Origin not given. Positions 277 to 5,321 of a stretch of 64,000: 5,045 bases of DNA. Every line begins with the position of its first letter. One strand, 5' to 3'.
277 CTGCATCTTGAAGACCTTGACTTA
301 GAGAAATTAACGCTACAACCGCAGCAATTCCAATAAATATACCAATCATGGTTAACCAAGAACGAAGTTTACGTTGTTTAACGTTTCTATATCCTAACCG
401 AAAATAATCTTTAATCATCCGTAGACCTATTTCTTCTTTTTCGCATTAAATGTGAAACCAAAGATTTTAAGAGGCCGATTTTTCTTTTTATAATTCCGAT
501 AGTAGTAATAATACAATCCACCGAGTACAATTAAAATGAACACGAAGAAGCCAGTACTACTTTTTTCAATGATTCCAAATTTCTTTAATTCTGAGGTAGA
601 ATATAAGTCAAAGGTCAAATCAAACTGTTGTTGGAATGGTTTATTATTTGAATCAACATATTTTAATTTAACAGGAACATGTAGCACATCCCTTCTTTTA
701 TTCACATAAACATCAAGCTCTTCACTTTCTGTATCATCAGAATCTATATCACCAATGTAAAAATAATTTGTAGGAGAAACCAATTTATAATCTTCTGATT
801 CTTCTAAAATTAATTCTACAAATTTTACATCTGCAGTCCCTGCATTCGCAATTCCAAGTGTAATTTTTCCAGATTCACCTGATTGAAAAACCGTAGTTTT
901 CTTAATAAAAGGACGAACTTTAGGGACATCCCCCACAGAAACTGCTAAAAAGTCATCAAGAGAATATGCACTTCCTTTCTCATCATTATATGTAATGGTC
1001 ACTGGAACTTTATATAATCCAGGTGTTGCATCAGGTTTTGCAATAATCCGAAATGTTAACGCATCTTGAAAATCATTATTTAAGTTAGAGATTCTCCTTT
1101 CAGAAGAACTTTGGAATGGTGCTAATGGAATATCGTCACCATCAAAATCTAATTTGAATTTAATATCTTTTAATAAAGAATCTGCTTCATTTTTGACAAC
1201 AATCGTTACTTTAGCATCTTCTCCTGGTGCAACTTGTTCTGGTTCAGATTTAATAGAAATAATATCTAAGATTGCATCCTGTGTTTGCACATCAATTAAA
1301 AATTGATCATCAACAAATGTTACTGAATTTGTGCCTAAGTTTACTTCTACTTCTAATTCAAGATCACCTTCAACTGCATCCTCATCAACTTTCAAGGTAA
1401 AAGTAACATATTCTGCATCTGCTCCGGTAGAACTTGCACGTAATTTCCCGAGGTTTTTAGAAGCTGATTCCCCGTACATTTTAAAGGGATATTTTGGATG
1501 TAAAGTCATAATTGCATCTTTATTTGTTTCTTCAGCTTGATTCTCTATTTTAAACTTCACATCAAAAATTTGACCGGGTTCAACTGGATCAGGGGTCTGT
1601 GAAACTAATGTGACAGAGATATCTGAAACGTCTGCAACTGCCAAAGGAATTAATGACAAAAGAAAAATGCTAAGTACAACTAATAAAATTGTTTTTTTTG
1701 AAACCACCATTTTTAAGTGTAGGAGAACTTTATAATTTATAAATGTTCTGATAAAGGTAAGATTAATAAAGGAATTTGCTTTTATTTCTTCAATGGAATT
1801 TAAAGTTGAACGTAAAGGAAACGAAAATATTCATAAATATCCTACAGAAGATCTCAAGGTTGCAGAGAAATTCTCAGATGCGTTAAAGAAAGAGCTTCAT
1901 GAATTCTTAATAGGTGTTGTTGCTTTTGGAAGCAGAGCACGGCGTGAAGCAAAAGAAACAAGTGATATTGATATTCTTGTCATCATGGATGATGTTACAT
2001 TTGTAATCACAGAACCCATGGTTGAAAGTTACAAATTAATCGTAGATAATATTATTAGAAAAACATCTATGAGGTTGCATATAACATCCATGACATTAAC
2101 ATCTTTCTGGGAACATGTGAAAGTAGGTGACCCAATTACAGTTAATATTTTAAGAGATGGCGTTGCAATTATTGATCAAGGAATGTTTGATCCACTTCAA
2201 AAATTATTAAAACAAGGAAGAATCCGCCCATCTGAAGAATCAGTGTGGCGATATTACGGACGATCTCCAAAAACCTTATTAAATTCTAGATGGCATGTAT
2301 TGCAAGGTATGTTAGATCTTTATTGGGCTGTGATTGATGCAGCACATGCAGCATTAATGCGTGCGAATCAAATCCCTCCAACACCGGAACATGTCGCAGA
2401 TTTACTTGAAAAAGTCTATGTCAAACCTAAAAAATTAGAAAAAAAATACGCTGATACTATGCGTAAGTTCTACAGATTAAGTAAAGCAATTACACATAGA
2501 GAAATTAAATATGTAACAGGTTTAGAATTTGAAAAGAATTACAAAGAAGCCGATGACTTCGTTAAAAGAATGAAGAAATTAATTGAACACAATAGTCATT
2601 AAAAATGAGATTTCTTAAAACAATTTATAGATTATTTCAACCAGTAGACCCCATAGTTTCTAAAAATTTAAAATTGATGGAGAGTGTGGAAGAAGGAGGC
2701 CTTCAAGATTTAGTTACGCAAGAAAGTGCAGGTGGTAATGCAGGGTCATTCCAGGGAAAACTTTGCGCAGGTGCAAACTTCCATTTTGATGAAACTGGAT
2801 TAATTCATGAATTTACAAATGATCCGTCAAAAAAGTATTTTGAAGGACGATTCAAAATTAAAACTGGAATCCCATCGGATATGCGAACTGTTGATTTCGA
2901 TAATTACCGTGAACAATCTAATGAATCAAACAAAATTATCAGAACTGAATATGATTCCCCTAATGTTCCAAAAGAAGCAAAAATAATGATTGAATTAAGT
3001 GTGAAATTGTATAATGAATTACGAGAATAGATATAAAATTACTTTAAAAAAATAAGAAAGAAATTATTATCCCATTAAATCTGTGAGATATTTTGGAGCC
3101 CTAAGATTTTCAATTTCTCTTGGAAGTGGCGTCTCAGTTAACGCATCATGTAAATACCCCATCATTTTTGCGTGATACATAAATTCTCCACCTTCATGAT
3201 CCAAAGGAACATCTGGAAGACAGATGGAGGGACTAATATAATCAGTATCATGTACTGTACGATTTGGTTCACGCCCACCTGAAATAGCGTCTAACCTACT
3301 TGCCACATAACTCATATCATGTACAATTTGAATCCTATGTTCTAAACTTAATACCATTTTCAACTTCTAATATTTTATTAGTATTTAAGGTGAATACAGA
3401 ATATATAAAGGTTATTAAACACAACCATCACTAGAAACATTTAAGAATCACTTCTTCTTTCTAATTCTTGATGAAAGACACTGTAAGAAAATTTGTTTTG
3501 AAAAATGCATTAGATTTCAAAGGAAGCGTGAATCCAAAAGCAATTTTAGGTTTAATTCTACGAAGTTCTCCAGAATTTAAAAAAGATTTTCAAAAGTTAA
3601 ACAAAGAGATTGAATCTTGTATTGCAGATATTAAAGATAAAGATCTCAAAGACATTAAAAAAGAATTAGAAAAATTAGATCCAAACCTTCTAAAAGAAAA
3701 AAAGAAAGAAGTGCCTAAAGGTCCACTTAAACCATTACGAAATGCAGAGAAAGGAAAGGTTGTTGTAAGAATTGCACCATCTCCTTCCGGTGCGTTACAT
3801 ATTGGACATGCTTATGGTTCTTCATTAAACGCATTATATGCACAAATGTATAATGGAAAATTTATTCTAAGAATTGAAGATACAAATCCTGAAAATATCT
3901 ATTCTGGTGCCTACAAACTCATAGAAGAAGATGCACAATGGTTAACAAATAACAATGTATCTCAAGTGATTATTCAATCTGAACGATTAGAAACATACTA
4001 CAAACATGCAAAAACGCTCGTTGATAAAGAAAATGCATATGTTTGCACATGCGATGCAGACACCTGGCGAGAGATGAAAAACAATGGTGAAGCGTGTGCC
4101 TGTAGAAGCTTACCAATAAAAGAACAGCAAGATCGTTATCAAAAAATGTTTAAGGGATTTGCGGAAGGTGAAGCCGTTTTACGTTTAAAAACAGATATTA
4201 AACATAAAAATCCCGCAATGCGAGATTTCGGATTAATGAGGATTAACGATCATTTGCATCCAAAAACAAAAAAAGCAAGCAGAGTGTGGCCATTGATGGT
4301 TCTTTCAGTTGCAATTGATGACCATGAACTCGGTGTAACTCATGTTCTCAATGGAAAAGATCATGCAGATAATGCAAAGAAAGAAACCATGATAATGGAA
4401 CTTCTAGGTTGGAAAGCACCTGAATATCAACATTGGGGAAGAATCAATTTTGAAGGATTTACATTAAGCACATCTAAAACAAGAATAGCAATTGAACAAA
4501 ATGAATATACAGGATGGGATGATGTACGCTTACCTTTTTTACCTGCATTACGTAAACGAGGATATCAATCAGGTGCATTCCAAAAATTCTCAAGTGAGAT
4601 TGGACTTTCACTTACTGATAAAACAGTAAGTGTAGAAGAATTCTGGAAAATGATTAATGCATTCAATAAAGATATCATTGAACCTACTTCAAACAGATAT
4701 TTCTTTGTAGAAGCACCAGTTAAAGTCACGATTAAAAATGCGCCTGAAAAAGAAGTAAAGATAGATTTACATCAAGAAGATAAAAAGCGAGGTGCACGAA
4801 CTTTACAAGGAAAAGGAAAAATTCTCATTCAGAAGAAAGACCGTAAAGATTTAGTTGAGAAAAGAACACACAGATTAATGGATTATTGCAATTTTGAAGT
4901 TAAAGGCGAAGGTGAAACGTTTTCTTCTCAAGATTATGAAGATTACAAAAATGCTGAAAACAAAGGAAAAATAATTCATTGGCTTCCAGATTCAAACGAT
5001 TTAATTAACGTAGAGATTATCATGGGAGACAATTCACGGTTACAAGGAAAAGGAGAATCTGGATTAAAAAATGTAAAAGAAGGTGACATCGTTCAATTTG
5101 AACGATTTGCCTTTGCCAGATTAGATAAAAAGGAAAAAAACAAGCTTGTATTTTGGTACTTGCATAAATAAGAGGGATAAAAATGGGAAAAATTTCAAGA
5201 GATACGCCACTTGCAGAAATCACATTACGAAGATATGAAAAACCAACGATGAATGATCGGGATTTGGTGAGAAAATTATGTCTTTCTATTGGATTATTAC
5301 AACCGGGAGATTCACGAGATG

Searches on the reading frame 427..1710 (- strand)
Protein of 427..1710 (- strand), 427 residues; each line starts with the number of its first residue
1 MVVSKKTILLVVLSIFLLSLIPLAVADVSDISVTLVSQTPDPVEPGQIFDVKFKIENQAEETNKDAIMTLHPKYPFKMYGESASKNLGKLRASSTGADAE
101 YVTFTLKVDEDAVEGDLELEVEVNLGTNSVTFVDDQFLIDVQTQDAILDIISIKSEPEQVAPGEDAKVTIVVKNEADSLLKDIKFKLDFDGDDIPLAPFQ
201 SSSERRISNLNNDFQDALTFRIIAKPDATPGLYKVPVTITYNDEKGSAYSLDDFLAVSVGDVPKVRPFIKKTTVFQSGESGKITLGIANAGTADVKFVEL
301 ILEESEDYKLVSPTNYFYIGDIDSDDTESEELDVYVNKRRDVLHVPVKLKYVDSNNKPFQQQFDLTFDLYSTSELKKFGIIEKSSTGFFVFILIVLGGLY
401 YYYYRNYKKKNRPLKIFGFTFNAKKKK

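Call 66: search_protein_families(library=pfam, proteins=[window:427-1710:-], max_evalue=0.001)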
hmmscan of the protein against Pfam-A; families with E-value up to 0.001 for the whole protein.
window:427-1710:- (427 aa): 3 families
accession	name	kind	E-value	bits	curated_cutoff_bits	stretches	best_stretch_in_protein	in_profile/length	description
PF07705.17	CARDB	-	3.8e-05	24.3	22.7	0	150-239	5-83/101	CARDB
PF13584.12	BatD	-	0.00015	22.8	24.1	0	155-241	3-78/92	BatD DUF11 like domain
PF10633.15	NPCBM_assoc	-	0.0002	21.9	24.4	0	161-241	2-77/78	NPCBM-associated, NEW3 domain of alpha-galactosidase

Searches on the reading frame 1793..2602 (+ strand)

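Call 66: search_protein_families(library=pfam, proteins=[window:1793-2602:+], max_evalue=0.001)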
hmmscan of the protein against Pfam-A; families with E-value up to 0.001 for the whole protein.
window:1793-2602:+ (269 aa): 2 families
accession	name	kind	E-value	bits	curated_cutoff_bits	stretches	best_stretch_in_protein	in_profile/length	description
PF01909.29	NTP_transf_2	-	3.1e-08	34.3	21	1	26-70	3-45/93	Nucleotidyltransferase domain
PF18765.7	Polbeta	-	3.2e-07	30.9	26.9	1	38-71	12-43/93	Polymerase beta, Nucleotidyltransferase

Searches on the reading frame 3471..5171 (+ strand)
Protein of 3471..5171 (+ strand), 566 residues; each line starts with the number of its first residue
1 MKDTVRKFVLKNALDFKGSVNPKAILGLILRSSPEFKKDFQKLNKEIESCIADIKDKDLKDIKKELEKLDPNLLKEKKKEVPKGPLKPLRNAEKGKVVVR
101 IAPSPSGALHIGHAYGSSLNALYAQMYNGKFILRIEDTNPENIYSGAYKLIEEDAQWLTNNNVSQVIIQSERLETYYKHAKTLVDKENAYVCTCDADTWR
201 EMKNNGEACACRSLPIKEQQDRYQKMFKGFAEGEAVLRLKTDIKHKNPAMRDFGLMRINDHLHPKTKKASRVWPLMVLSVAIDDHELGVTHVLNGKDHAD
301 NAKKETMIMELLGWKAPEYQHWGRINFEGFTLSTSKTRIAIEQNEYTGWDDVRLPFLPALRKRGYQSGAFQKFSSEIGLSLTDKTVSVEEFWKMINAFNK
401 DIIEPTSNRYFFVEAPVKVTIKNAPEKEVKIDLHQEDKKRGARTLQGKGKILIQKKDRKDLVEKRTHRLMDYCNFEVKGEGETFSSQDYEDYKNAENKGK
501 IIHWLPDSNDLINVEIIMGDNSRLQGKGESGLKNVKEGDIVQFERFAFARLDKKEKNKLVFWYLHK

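Call 66: search_protein_families(library=pfam, proteins=[window:3471-5171:+], max_evalue=0.001)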
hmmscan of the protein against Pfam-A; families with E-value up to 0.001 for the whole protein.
window:3471-5171:+ (566 aa): 3 families
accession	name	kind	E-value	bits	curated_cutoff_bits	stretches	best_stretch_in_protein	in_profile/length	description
PF00749.27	tRNA-synt_1c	-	1.1e-62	212.2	23.4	1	96-403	1-312/314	tRNA synthetases class I (E and Q), catalytic domain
PF03950.23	tRNA-synt_1c_C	-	3.9e-17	62.7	23.9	1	407-479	1-75/91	tRNA synthetases class I (E and Q), anti-codon binding domain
PF20974.2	tRNA-synt_1c_C2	-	4.2e-07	31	23.9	1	501-552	1-69/69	tRNA synthetases class I (E and Q), anti-codon binding domain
